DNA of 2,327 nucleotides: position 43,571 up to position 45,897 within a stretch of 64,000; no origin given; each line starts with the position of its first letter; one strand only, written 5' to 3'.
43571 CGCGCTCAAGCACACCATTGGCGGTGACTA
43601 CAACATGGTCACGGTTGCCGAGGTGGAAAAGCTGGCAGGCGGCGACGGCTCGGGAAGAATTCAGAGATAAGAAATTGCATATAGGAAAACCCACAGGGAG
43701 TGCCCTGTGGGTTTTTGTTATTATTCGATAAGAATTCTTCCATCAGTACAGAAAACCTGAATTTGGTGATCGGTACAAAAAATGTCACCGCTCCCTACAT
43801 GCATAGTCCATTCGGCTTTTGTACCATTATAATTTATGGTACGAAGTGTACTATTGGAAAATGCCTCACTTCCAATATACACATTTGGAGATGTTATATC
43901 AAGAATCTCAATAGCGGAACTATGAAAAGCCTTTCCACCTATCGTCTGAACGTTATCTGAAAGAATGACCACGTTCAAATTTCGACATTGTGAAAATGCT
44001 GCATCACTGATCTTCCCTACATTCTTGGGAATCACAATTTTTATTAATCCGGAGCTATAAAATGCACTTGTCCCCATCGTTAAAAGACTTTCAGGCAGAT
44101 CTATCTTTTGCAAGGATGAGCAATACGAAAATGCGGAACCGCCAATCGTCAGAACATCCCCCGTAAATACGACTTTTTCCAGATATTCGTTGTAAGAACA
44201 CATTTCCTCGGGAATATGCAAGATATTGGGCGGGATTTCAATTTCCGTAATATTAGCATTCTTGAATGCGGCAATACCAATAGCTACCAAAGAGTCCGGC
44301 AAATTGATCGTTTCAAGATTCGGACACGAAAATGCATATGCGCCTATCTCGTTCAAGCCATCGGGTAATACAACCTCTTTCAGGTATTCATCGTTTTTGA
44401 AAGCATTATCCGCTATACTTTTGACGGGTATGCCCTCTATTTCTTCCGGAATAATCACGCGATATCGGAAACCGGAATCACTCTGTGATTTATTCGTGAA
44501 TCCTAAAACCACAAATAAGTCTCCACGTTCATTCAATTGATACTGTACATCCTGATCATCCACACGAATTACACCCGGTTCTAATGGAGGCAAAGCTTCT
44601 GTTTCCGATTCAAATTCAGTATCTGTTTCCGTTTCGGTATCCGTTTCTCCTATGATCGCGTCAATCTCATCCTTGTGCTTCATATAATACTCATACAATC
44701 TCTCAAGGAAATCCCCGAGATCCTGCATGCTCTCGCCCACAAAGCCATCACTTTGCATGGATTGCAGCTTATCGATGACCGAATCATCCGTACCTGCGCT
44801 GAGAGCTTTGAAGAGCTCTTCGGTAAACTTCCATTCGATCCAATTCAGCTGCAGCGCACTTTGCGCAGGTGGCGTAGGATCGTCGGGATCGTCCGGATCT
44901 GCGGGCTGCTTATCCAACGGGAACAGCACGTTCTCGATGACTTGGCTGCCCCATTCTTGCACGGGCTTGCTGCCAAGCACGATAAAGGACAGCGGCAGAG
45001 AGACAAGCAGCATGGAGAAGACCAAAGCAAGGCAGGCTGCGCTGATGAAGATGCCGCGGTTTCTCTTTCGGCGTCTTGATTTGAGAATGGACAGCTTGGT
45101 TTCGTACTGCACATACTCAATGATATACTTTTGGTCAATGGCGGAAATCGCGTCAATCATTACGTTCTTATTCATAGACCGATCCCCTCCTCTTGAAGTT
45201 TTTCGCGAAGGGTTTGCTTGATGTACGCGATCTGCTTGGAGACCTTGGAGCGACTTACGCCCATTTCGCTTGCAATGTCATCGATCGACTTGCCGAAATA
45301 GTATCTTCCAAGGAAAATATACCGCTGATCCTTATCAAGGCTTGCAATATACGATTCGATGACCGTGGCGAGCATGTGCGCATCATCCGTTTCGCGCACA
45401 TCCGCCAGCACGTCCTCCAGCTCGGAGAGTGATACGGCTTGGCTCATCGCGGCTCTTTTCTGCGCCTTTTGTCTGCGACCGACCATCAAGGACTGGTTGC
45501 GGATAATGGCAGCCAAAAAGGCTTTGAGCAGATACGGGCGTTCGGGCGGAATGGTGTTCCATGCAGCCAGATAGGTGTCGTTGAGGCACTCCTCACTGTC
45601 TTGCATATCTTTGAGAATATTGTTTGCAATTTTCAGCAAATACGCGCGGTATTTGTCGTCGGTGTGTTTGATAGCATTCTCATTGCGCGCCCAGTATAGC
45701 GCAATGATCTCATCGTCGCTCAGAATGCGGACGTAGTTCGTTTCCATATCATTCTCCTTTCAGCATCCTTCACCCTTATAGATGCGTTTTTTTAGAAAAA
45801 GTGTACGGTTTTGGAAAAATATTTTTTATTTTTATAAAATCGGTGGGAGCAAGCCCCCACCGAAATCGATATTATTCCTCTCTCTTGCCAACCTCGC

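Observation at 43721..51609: Locus architecture: duplicated sigma/anti-sigma-LRR cassettes bracket a four-gene operon of unknown function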

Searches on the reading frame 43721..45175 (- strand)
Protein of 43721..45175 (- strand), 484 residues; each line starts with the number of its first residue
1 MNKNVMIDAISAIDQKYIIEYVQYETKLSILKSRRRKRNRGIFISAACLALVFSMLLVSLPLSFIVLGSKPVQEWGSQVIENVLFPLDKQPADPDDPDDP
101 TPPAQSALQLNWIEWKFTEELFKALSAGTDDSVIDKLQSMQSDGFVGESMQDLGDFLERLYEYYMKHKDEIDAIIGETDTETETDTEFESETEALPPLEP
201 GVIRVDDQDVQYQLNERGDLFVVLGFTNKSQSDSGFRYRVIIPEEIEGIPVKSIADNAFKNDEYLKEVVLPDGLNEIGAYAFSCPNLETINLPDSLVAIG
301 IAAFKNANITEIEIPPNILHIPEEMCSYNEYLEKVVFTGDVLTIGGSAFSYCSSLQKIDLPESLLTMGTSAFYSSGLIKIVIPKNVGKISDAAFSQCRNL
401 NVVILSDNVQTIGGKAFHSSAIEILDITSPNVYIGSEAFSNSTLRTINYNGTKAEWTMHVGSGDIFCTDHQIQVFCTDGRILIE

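Call 3: search_protein_families(library=pfam, proteins=[window:43721-45175:-], max_evalue=0.01)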
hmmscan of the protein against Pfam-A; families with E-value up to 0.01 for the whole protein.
window:43721-45175:- (484 aa): 2 families
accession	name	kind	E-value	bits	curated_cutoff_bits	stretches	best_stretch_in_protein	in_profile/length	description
PF13306.12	LRR_5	-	1.3e-49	167.7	27.7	2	324-443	6-125/127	BspA type Leucine rich repeat region (6 copies)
PF13855.12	LRR_8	-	6.8e-06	26.2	27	0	386-428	13-57/61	Leucine rich repeat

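Call 8: search_protein_families(library=ncbifam, proteins=[window:43721-45175:-], max_evalue=0.1)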
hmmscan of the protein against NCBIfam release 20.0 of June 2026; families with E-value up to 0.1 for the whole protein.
window:43721-45175:- (484 aa): 3 families
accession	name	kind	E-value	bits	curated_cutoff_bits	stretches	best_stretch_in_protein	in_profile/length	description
NF047961.1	adhesin_HupY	equivalog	4.7e-25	87.9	1250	2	251-348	197-294/978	leucine-rich repeat adhesin HupY/LrrG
NF045861.1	glide_Gli349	exception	7.6e-24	82.6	1750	3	242-310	2680-2747/3169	gliding machinery surface structure protein Gli349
TIGR02167.2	Liste_lipo_26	repeat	0.028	14.2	30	0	349-360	2-13/26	PARCEL repeat-containing surface protein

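Call 59: search_protein_families(library=padloc, proteins=[window:43721-45175:-], max_evalue=0.01)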
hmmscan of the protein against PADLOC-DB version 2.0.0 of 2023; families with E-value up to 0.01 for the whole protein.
window:43721-45175:- (484 aa): 0 families

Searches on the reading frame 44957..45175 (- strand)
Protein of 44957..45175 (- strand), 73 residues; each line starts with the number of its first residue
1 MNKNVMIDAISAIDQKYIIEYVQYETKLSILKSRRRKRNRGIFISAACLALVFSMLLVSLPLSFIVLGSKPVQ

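Call 55: search_protein_families(library=pfam, proteins=[window:44957-45175:-], max_evalue=1)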
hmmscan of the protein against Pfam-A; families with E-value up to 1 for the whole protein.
seq(73 aa): 2 families
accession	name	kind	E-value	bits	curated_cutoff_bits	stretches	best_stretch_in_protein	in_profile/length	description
PF08640.17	U3_assoc_6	-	0.018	15.3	24.7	1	16-40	44-68/85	U3 small nucleolar RNA-associated protein 6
PF02336.21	Denso_VP4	-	0.16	11.8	27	1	6-45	148-185/299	Capsid protein VP4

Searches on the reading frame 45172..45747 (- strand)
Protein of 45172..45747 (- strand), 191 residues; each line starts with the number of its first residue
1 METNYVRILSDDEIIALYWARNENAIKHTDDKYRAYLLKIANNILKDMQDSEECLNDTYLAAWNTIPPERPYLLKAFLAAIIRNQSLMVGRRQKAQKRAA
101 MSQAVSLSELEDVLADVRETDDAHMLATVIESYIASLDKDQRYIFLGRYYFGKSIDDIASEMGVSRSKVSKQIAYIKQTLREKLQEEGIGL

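Call 3: search_protein_families(library=pfam, proteins=[window:45172-45747:-], max_evalue=0.01)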
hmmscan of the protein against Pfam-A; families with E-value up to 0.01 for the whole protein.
window:45172-45747:- (191 aa): 6 families
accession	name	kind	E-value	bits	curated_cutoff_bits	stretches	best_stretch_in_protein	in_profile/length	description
PF08281.18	Sigma70_r4_2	-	1.4e-10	41.1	25.7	1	130-174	4-48/54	Sigma-70, region 4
PF07638.17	Sigma70_ECF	-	6.5e-09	36.4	21.1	1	89-185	90-184/185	ECF sigma factor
PF04542.20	Sigma70_r2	-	1.1e-07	32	24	1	32-94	4-69/71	Sigma-70 region 2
PF04545.22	Sigma70_r4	-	2.8e-06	27.2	24.1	1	134-182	2-50/50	Sigma-70, region 4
PF13730.12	HTH_36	-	0.0031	17.7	25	1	143-175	11-48/55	Helix-turn-helix domain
PF06530.18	Phage_antitermQ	-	0.0053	17.1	26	1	121-184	48-110/118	Phage antitermination protein Q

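Call 8: search_protein_families(library=ncbifam, proteins=[window:45172-45747:-], max_evalue=0.1)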
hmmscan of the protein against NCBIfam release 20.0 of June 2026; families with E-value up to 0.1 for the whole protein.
window:45172-45747:- (191 aa): 81 families (the best 25 are shown)
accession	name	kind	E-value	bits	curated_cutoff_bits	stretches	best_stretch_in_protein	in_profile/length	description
TIGR02937.1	sigma70-ECF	superfamily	7.9e-20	71.1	42.9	1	32-184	9-165/165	sigma-70 family RNA polymerase sigma factor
TIGR02985.1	Sig70_bacteroi1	subfamily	3.2e-18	66.5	126.4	1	31-184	8-162/162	RNA polymerase sigma-70 factor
NF008888.0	PRK11922.1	equivalog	5.5e-16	58.9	204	1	8-187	14-199/231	RNA polymerase sigma factor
TIGR02989.1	Sig-70_gvs1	subfamily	2.1e-12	47.3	124.55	1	32-182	9-156/158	RNA polymerase sigma-70 factor, Rhodopirellula/Verrucomicrobium family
NF007227.0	PRK09645.1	subfamily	1e-11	45.1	202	1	25-189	14-175/177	sigma-70 family RNA polymerase sigma factor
NF058625.1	sigma_PG0214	equivalog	3.6e-11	43.1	130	1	32-186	12-163/170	GFO_1088 family ECF-type sigma factor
NF009166.1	PRK12513.1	equivalog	1e-10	41.6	206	1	10-188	8-190/193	RNA polymerase sigma factor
TIGR02983.1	SigE-fam_strep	subfamily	1.8e-10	40.9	141.55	1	32-186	14-160/162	SigE family RNA polymerase sigma factor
NF009168.0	PRK12515.1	subfamily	5.9e-10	38.9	236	1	10-189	8-184/189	RNA polymerase sigma factor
TIGR02943.1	Sig70_famx1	hypoth_equivalog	1.4e-08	34.8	162.2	2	32-100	10-79/188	RNA polymerase sigma-70 factor, TIGR02943 family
NF007225.0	PRK09643.1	equivalog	2.1e-08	34.1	190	1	9-185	12-183/204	RNA polymerase sigma factor SigM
TIGR02957.1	SigX4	subfamily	2.5e-08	33.5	323.25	1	32-184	5-156/281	RNA polymerase sigma-70 factor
NF009172.0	PRK12519.1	subfamily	2.5e-07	30.4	222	1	9-185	14-190/194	RNA polymerase sigma factor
TIGR02980.1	SigBFG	subfamily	1.1e-06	28.6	234.35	1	107-185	149-227/227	SigB/SigF/SigG family RNA polymerase sigma factor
NF009194.0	PRK12542.1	equivalog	1.8e-06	28.3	211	1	32-178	17-164/185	RNA polymerase sigma factor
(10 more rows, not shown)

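Call 60: search_protein_families(library=phrogs, proteins=[window:45172-45747:-], max_evalue=0.01)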
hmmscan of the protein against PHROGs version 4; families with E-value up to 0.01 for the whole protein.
window:45172-45747:- (191 aa): 10 families
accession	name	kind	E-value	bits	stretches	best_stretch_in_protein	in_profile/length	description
phrog_1740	-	transcription regulation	6e-23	82.2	1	16-189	48-221/567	RNA polymerase sigma factor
phrog_351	-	transcription regulation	3.5e-09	36.8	1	106-188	645-730/928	RNA polymerase sigma factor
phrog_11138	-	unknown function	9.5e-09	36.7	1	110-186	63-141/142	-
phrog_36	-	transcription regulation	2.1e-07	31.7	1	127-186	130-189/220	transcriptional regulator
phrog_1058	-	unknown function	0.00017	22.6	1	127-183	74-130/134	-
phrog_248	-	transcription regulation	0.00023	22.3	1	118-171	72-124/161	transcriptional activator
phrog_13787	-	unknown function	0.00028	22.1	1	108-186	93-170/172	-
phrog_15627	-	other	0.00087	20.1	1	91-179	121-209/227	cAMP-dependent Kef-type K+ transporter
phrog_3512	-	transcription regulation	0.003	18.8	1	110-174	50-103/130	sigma factor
phrog_79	-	transcription regulation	0.0056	17.4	1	126-173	75-126/156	anti-termination protein Q-like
